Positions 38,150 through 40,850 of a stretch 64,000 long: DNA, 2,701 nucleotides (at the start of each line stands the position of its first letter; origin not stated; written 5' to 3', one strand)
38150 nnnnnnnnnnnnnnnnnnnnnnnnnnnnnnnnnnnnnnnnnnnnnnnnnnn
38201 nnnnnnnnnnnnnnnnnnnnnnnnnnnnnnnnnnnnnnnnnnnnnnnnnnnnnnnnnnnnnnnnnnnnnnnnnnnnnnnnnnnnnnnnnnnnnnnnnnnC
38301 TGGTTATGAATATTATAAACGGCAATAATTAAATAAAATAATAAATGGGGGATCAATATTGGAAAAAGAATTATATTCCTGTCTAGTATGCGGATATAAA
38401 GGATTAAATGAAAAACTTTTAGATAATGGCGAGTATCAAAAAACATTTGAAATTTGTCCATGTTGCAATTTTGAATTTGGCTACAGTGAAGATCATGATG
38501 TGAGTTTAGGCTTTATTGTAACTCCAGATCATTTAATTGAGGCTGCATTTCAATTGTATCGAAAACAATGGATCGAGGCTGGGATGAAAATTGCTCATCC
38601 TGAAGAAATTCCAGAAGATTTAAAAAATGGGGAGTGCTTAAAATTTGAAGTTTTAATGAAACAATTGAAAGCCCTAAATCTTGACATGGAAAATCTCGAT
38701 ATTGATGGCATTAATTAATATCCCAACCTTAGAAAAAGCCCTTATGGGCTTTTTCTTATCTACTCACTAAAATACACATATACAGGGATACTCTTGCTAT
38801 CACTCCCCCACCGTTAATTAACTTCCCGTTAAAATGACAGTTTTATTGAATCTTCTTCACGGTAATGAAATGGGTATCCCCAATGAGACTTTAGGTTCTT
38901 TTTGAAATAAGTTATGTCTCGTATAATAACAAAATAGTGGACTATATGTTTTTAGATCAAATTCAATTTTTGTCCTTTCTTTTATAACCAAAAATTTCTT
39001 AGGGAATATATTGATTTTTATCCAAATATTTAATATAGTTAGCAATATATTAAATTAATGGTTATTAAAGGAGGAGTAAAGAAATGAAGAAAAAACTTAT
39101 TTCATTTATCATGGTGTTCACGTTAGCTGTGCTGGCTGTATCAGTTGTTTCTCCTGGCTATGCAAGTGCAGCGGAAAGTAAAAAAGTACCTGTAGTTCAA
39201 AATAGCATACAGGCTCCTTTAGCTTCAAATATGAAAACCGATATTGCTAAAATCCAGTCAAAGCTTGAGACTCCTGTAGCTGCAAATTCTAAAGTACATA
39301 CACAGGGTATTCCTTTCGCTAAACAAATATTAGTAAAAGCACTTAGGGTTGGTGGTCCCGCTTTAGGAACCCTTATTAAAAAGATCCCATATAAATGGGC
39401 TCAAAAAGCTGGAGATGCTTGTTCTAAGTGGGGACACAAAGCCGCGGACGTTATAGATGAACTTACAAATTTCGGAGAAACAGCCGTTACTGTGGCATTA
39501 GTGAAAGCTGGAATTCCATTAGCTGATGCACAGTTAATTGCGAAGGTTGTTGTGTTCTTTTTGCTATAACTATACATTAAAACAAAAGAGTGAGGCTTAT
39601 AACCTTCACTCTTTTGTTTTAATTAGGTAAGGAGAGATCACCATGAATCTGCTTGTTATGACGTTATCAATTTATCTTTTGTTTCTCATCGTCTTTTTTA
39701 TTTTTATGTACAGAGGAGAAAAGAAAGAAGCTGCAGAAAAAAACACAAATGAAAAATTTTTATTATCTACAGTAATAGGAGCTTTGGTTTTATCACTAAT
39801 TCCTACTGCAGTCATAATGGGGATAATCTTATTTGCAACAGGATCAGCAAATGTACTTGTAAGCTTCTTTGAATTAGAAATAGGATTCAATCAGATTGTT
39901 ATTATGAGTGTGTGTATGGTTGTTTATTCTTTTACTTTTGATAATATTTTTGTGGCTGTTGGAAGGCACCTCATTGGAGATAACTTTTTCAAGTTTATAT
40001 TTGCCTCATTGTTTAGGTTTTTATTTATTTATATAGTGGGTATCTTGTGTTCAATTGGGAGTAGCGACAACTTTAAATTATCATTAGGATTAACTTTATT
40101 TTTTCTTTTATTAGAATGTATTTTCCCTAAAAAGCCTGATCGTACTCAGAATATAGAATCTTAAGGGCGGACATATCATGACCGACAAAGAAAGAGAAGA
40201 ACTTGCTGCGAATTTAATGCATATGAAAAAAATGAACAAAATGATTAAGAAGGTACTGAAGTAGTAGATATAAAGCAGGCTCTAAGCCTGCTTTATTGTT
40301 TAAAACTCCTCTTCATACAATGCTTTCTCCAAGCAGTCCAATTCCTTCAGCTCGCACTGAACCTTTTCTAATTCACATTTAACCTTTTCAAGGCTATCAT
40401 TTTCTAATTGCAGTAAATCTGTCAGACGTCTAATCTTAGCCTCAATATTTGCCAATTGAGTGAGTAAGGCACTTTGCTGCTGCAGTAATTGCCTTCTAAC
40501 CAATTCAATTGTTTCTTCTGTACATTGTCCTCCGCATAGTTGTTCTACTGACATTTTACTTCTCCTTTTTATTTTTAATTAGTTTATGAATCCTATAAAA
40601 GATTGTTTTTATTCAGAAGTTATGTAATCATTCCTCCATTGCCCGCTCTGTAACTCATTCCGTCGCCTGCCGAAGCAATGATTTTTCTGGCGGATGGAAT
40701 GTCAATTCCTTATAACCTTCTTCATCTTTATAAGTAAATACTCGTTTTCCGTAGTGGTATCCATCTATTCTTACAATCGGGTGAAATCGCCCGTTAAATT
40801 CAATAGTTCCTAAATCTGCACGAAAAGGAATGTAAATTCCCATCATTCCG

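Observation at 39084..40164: Second weapon module: secreted pre-pro amphipathic protein with a membrane immunity candidate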

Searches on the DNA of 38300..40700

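Call 90: search_rna_families(source=window, start=38300, end=40700, threshold=evalue, max_evalue=1)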
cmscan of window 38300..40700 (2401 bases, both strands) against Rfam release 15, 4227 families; matches with E-value up to 1: 0.
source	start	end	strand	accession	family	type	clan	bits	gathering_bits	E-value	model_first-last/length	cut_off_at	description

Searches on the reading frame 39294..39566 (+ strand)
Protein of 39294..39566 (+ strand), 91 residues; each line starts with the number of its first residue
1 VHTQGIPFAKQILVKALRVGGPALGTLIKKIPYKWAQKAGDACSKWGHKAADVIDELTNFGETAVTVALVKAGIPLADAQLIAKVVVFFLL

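Call 31: search_protein_representatives(alignment_id=A3)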
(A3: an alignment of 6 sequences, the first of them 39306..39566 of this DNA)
Query: 6 sequences, 87 profile positions. Proteins with E-value up to 0.001 (for the whole library): 36; up to 1e-10: 11; up to 1e-30: 2. The best 36 are listed.
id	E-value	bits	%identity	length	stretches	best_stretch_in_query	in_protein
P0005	5.8e-47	173.9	-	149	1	1-87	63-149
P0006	1.2e-40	153.7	-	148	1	7-86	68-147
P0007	1.1e-29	118.5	-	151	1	4-86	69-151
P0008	2.2e-29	117.6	-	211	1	4-86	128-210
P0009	7.6e-29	115.8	-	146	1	6-86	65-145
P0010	2.4e-26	107.8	-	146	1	3-86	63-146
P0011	3.6e-23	97.6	-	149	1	5-86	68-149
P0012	6.7e-21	90.4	-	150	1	4-86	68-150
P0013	4.5e-14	68.5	-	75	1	18-86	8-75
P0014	6.0e-14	68.1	-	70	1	1-43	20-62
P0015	2.4e-11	59.8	-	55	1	52-87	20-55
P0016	9.8e-09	51.4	-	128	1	2-85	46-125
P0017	5.3e-08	49.0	-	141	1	5-86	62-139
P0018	7.4e-08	48.6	-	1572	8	29-69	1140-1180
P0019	1.9e-07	47.3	-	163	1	6-84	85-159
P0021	2.9e-07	46.7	-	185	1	2-86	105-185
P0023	1.1e-06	44.8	-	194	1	4-86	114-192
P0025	6.8e-06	42.3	-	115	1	6-84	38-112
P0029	2.8e-05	40.3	-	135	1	6-86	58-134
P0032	1.5e-04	38.0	-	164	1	5-85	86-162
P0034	2.3e-04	37.3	-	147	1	5-86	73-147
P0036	3.6e-04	36.7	-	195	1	6-82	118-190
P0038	5.3e-04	36.2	-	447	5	35-62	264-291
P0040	8.0e-04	35.6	-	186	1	7-84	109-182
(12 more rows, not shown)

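Call 37: find_related_loci(query=A3, collection=genome_contigs, flank=6000)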
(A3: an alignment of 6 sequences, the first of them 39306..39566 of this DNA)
Query A3 (87 aa) in genome_contigs; peptide patterns used: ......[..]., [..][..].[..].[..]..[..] (x = any residue, [..] = any of these).
209 stretches matched a pattern; 2 encode a relative of the query (tblastn E <= 1e-3); 2 distinct loci.
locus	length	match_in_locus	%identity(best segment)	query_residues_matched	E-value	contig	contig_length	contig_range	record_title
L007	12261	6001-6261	98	1-87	2e-54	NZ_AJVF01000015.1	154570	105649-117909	Bacillus siamensis KCTC 13613 strain KCTC 13613(T) contig15, whole genome shotgun sequence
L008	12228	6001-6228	64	11-86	2e-31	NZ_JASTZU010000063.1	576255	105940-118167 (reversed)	Aquibacillus rhizosphaerae strain LR5S19 2332, whole genome shotgun sequence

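Call 41: predict_structure(alignment_id=A5)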
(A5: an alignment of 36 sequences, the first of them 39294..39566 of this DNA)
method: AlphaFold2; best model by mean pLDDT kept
length: 91 residues; sequences in the alignment: 36
mean_pLDDT: 74.3   pTM: 0.62
mean pLDDT of the five models: 74.3, 73.5, 65.9, 62.6, 62.5
residues with pLDDT >= 90: 0; 70-90: 67; 50-70: 19; < 50: 5
segments of 3 or more residues with pLDDT < 50: 1-5
pLDDT, mean of each block of 10 residues (from residue 1): 54 70 63 73 80 80 85 86 78 64
secondary structure, 60 per line:
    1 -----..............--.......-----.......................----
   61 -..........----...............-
elements in order: H6-19 H22-28 H34-56 H62-71 H76-90

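Call 56: list_cluster_members(proteins=[P0008, P0016, P0021, P0023, P0025, P0029, P0034, P0036, P0040, P0032])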
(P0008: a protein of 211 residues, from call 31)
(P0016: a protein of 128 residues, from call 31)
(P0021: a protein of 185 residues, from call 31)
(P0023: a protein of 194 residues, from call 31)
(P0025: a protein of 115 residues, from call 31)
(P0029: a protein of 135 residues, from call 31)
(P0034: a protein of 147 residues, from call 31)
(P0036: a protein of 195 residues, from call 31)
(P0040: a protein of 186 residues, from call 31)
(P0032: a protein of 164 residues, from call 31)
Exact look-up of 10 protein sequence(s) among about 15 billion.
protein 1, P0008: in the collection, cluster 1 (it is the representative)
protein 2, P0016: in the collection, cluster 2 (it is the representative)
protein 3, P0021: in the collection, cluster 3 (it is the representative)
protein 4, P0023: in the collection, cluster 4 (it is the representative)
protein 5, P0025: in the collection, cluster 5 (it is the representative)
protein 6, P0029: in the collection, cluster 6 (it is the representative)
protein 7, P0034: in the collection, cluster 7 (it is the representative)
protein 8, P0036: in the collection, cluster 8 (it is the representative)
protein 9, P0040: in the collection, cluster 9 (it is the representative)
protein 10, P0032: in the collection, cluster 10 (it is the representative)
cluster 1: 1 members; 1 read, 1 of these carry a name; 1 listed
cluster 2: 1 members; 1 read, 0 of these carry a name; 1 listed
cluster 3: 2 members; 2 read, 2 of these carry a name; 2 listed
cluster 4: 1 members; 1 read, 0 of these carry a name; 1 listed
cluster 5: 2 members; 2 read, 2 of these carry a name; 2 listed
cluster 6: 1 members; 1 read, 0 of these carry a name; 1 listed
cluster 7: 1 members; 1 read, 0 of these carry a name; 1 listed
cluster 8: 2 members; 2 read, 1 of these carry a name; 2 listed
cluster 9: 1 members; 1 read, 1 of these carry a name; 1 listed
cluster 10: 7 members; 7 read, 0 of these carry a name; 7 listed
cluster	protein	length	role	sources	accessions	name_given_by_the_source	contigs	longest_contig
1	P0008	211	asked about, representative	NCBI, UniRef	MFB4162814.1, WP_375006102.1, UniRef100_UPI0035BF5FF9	hypothetical protein ACE1TI_02995 [Alteribacillus sp. JSM 102045] | hypothetical protein n=1 Tax=Alteribacillus sp. JSM 102045 TaxID=1562101 ...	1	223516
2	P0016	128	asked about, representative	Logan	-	-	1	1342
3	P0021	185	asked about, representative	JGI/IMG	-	hypothetical protein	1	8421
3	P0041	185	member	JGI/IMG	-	hypothetical protein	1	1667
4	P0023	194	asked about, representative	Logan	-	-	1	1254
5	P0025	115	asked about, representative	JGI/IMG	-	hypothetical protein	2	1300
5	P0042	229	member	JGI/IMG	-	hypothetical protein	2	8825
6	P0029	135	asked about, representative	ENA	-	-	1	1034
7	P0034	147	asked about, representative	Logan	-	-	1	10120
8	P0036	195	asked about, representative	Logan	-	-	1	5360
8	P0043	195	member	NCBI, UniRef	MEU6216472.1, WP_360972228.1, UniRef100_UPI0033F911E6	hypothetical protein ABZ845_02960 [Streptomyces sp. NPDC047022] | hypothetical protein n=1 Tax=Streptomyces sp. NPDC047022 TaxID=3155737 RepID=UPI0033F911E6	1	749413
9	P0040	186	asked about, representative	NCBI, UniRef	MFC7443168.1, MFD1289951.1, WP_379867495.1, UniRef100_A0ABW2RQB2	hypothetical protein [Laceyella putida] | Secreted protein n=1 Tax=Laceyella putida TaxID=110101 RepID=A0ABW2RQB2_9BACL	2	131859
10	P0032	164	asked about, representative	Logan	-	-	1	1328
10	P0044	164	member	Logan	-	-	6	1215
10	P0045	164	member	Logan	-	-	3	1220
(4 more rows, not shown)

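Call 57: find_encoding_contigs(protein=P0043, flank=4000, max_places=2)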
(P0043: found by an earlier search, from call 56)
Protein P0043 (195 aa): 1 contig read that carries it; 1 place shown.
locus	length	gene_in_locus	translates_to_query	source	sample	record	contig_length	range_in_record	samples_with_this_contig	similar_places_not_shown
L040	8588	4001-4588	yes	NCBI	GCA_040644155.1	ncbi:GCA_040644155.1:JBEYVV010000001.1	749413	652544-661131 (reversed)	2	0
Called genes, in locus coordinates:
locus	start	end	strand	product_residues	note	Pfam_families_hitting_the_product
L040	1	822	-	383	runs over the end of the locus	PF13439:Glyco_transf_4, PF13579:Glyco_trans_4_4, PF20706:GT4-conflict, PF00534:Glycos_transf_1, PF13692:Glyco_trans_1_4, PF13524:Glyco_trans_1_2 (weak)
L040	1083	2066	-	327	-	PF11271:PorA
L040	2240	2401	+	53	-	-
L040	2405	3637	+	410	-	PF25906:PucR-like_N, PF14361:RsbRD_N, PF13556:HTH_30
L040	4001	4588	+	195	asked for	-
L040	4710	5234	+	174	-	-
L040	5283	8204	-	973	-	PF00150:Cellulase (faint), PF01301:Glyco_hydro_35, PF02449:Glyco_hydro_42, PF10435:BetaGal_dom2, PF13363:BetaGal_dom3, PF13364:BetaGal_ABD2, PF21467:BetaGal_gal-bd (faint), PF13364:BetaGal_ABD2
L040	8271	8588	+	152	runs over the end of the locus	PF02082:Rrf2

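Call 58: find_encoding_contigs(protein=P0034, flank=4000, max_places=2)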
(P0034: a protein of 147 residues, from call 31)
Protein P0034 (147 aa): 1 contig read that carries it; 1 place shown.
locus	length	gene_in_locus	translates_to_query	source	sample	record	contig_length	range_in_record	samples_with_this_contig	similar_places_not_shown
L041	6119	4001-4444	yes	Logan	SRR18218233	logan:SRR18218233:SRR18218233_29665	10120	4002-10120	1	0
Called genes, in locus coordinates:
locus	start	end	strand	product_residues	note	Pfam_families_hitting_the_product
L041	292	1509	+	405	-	PF00067:p450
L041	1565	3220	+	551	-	PF15902:Sortilin-Vps10 (faint), PF02012:BNR (faint)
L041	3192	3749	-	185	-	-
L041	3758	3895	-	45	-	-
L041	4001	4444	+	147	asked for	-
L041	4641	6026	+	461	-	-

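Call 59: find_encoding_contigs(protein=P0021, flank=4000, max_places=2)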
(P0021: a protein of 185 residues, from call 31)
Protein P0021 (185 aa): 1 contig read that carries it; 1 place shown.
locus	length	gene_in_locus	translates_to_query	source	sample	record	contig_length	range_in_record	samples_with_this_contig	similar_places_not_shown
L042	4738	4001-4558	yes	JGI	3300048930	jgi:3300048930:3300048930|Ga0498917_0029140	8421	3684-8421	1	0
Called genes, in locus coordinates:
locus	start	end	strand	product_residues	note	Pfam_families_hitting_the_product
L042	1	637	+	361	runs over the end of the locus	PF18125:RlmM_FDX, PF21239:RLMM_N, PF01728:FtsJ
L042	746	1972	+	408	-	PF00155:Aminotran_1_2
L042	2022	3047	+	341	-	PF08240:ADH_N, PF16912:Glu_dehyd_C, PF00107:ADH_zinc_N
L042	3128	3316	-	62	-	-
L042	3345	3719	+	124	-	PF07238:PilZ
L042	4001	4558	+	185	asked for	-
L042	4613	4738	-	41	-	?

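Call 60: find_encoding_contigs(protein=P0040, flank=4000, max_places=2)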
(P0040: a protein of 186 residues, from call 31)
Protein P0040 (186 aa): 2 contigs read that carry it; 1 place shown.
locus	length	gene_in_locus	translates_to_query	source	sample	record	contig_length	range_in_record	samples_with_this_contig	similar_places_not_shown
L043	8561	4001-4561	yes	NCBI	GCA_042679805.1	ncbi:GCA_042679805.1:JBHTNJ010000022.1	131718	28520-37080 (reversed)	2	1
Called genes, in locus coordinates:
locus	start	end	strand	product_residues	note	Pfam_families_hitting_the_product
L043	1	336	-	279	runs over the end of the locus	PF13714:PEP_mutase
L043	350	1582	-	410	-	PF05977:MFS_3, PF07690:MFS_1, PF11700:ATG22 (faint), PF13347:MFS_2 (weak), PF07690:MFS_1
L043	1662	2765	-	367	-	PF00899:ThiF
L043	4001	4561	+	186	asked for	-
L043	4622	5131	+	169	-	-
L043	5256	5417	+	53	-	-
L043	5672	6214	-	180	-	PF13302:Acetyltransf_3, PF13420:Acetyltransf_4, PF13523:Acetyltransf_8 (faint), PF00583:Acetyltransf_1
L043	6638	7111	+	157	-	-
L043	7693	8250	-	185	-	PF03995:Inhibitor_I36 (faint), PF08964:Crystall_3 (weak)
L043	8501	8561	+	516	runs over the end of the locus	-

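Call 64: search_protein_families(library=pfam, proteins=[L040:4710-5231:+, L043:4622-5128:+, L041:4641-6023:+], max_evalue=0.1)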
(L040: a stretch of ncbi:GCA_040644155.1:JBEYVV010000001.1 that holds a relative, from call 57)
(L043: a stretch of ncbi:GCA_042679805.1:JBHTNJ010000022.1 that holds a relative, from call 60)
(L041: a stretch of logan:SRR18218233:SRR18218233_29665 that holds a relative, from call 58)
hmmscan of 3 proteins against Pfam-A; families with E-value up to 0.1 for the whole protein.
L040:4710-5231:+ (174 aa): 0 families

L043:4622-5128:+ (169 aa): 0 families

L041:4641-6023:+ (461 aa): 0 families

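Call 103: search_solved_structures(query=A5, max_evalue=10)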
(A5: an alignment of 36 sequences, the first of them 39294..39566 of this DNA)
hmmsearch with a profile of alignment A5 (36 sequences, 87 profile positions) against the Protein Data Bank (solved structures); distinct sequences matched with E-value up to 10: 14.
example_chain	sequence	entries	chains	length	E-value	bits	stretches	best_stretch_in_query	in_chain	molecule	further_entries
7p2y_A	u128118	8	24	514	0.0031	20.6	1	14-47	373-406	ATP synthase subunit alpha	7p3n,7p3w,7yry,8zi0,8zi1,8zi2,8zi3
7udl_A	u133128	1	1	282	0.031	17.4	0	4-41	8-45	Designed helical repeat protein (DHR) RPB_PLP1_R6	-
7udm_A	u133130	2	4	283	0.032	17.4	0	4-41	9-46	Designed helical repeat protein (DHR) RPB_PLP1_R6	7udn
7vg7_B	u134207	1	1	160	0.032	17.3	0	17-48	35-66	Uteroglobin,PB1m6A9 peptide,Uteroglobin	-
7vf3_B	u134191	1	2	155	0.033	17.3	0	17-48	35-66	Uteroglobin,PB1m7 peptide,Uteroglobin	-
3pin_B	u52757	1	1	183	0.19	14.9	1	28-58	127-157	Peptide methionine sulfoxide reductase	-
3pim_A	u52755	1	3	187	0.19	14.8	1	28-58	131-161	Peptide methionine sulfoxide reductase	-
3pil_A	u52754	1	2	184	0.2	14.8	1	28-58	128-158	Peptide methionine sulfoxide reductase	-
1ge9_A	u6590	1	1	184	0.21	14.7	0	25-65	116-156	RIBOSOME RECYCLING FACTOR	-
6z0c_A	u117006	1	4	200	0.6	13.3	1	17-58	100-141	Maquette-3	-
9dec_A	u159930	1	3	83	0.77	12.9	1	7-37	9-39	D9-threaded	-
1v9n_A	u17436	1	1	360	1.3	12.2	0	61-84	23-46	Malate dehydrogenase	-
6qai_A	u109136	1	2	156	1.9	11.6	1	23-50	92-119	2-Deoxyribosyltransferase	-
2mra_A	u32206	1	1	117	8.4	9.6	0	25-45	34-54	De novo designed protein OR459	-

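Call 109: fold_search(library=pdb, model_id=the predicted structure)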
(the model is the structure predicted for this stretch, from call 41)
No match with E <= 0.001 here; weaker rows may still be real.
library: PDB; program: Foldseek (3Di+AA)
matches with E <= 10: 199; with E <= 0.001: 0
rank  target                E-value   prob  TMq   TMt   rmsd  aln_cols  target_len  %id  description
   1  9cvt_A                1.7e+00  0.16  0.31  0.23   9.5        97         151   12  Melbournevirus Mini variant Nucleosome (released 2025-07-30)
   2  9umg_B                1.8e+00  0.08  0.23  0.22  11.4        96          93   18  Cryo-EM structure of VTC complex(Vtc5/Vtc4/Vtc3/Vtc1) (released 2026-01-21)
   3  7ytj_B                2.1e+00  0.09  0.25  0.23  10.8       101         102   16  Cryo-EM structure of VTC complex (released 2023-02-22)
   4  1o1k_B                2.6e+00  0.09  0.31  0.23  12.6       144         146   21  Deoxy hemoglobin (A,C:V1M; B,D:V1M,V67W) (released 2002-12-18)
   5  7aqr_V                2.8e+00  0.11  0.30  0.21   9.9        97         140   16  Cryo-EM structure of Arabidopsis thaliana Complex-I (peripheral arm) (released 2021-12-08)
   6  9fso_W                2.9e+00  0.18  0.28  0.13   8.1        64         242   14  Human RNA Polymerase III Class III Open Pre-initiation Complex 1 (OC1) (released 2025-01-15)
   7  9umg_C                3.1e+00  0.06  0.24  0.22  11.2       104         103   14  Cryo-EM structure of VTC complex(Vtc5/Vtc4/Vtc3/Vtc1) (released 2026-01-21)
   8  2lxy_MODEL_1_A        3.4e+00  0.08  0.24  0.30   8.0        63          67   24  NMR structure of 2-MERCAPTOPHENOL-ALPHA3C (released 2013-02-27)
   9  5ker_B                3.4e+00  0.08  0.31  0.22  12.6       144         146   19  Deer mouse recombinant hemoglobin from high altitude species (released 2017-04-05)
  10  8ka6_B                3.4e+00  0.06  0.22  0.16  11.4       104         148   12  De novo design protein -NA7 (released 2024-08-07)
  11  7ytj_A                3.6e+00  0.10  0.30  0.24  10.5        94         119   14  Cryo-EM structure of VTC complex (released 2023-02-22)
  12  2rai_A                3.8e+00  0.08  0.26  0.08  19.9        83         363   16  The PX-BAR membrane remodeling unit of Sorting Nexin 9 (released 2007-12-11)
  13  8ka6_A                3.8e+00  0.08  0.27  0.20  10.6        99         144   16  De novo design protein -NA7 (released 2024-08-07)
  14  2e1e                  4.0e+00  0.07  0.26  0.25  10.7        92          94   10  Crystal structure of the HRDC Domain of Human Werner Syndrome Protein, WRN (released 2006-12-12)
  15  8dt0_A                4.0e+00  0.09  0.33  0.24   9.9       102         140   19  Scaffolding protein functional sites using deep learning (released 2022-08-10)
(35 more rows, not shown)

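Call 117: search_protein_families(library=ncbifam, proteins=[P0040, P0043, L040:4710-5231:+, L043:4622-5128:+, P0008, P0019], max_evalue=0.01)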
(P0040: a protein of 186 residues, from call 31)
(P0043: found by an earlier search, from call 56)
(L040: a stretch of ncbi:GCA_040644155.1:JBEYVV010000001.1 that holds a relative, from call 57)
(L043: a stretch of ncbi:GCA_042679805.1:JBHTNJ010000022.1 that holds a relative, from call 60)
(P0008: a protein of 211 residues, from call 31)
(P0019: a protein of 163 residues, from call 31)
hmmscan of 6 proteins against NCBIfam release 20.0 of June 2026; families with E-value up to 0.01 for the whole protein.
P0040 (186 aa): 0 families

P0043 (195 aa): 0 families

L040:4710-5231:+ (174 aa): 1 family
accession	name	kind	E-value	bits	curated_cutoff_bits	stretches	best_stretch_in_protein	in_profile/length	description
NF000363.1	self_KamB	exception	0.0022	17.5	350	1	87-150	98-161/216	16S rRNA (adenine(1408)-N(1))-methyltransferase KamB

L043:4622-5128:+ (169 aa): 0 families

P0008 (211 aa): 0 families

P0019 (163 aa): 0 families

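Call 126: fold_search(library=viral, model_id=the predicted structure)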
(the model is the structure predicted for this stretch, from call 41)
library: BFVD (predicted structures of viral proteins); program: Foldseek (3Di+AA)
matches with E <= 10: 500; with E <= 0.001: 0
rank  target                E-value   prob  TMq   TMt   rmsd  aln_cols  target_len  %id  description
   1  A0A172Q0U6            9.8e-01  0.18  0.30  0.27   8.6        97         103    7  Uncharacterized protein [Acinetobacter phage vB_AbaM_ME3]
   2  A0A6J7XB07            9.8e-01  0.33  0.36  0.35   9.3        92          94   17  Uncharacterized protein [uncultured Caudovirales phage]
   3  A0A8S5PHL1            1.4e+00  0.14  0.29  0.15  10.5        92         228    9  Uncharacterized protein [Podoviridae sp. ctHkH8]
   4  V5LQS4                1.5e+00  0.14  0.26  0.27   9.9        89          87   12  (no name in the UniProt tables at hand)
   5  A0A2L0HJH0            1.5e+00  0.20  0.36  0.19  14.8       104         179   20  Lipoprotein [Gordonia phage Brandonk123]
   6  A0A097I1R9            1.6e+00  0.20  0.33  0.22   9.3        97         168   13  Histone doublet miniH2B-H2A [Melbournevirus]
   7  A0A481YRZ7            1.6e+00  0.16  0.33  0.19  11.6       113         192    8  Transmembrane protein [Iridovirus LCIVAC01]
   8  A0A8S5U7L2            1.6e+00  0.14  0.30  0.26   9.7       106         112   16  Uncharacterized protein [Myoviridae sp. ctsNY46]
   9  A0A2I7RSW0            1.7e+00  0.15  0.30  0.34   8.5        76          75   22  (no name in the UniProt tables at hand)
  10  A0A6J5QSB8            1.8e+00  0.08  0.25  0.06   7.9        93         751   19  Uncharacterized protein [uncultured Caudovirales phage]
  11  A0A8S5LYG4            1.9e+00  0.21  0.36  0.19  13.2        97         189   18  Host cell surface-exposed lipoprotein [Siphoviridae sp. ctXPH7]
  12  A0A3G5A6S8            2.0e+00  0.15  0.32  0.26   8.3        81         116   17  Uncharacterized protein [Harvfovirus sp.]
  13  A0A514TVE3            2.1e+00  0.30  0.37  0.18   7.8        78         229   15  Uncharacterized protein [Aeromonas phage D3]
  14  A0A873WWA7            2.1e+00  0.14  0.29  0.29  10.0        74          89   18  (no name in the UniProt tables at hand)
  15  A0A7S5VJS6            2.2e+00  0.13  0.31  0.24  11.0       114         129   15  (no name in the UniProt tables at hand)
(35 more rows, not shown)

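Call 127: search_protein_families(library=pfam, proteins=[P0018, P0038], max_evalue=0.001)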
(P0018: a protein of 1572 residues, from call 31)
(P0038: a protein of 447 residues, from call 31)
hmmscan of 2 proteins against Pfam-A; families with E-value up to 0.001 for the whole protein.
P0018 (1572 aa): 8 families
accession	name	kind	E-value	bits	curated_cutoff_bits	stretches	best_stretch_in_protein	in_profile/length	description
PF12796.13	Ank_2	-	7.8e-104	340.9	27.3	8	226-314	8-89/90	Ankyrin repeats (3 copies)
PF13637.12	Ank_4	-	1.1e-82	270.6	22.7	4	89-115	13-39/50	Ankyrin repeats (many copies)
PF13857.12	Ank_5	-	6.3e-79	259.5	27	0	1366-1408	11-53/56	Ankyrin repeats (many copies)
PF00023.36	Ank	-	1.5e-74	242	21.1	0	720-751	1-32/33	Ankyrin repeat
PF13606.12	Ank_3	-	1.1e-61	196.9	22.3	0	287-310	4-27/30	Ankyrin repeat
PF23745.1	ANK_LRRK2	-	5.1e-21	75.3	27.5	0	1154-1248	28-114/130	LRRK2 ANK repeat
PF24915.1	Spectrin_SESTD1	-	3.7e-07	31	27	0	587-628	34-75/110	SESTD1-like, spectrin repeat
PF19977.5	xRRM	-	0.00011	22.8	23.7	0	148-181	47-80/120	xRRM domain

P0038 (447 aa): 1 family
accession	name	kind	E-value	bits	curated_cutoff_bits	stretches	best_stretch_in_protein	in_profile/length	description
PF15289.11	RFXA_RFXANK_bdg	-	5.2e-05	23.8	26.1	0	283-329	55-99/122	Regulatory factor X-associated C-terminal binding domain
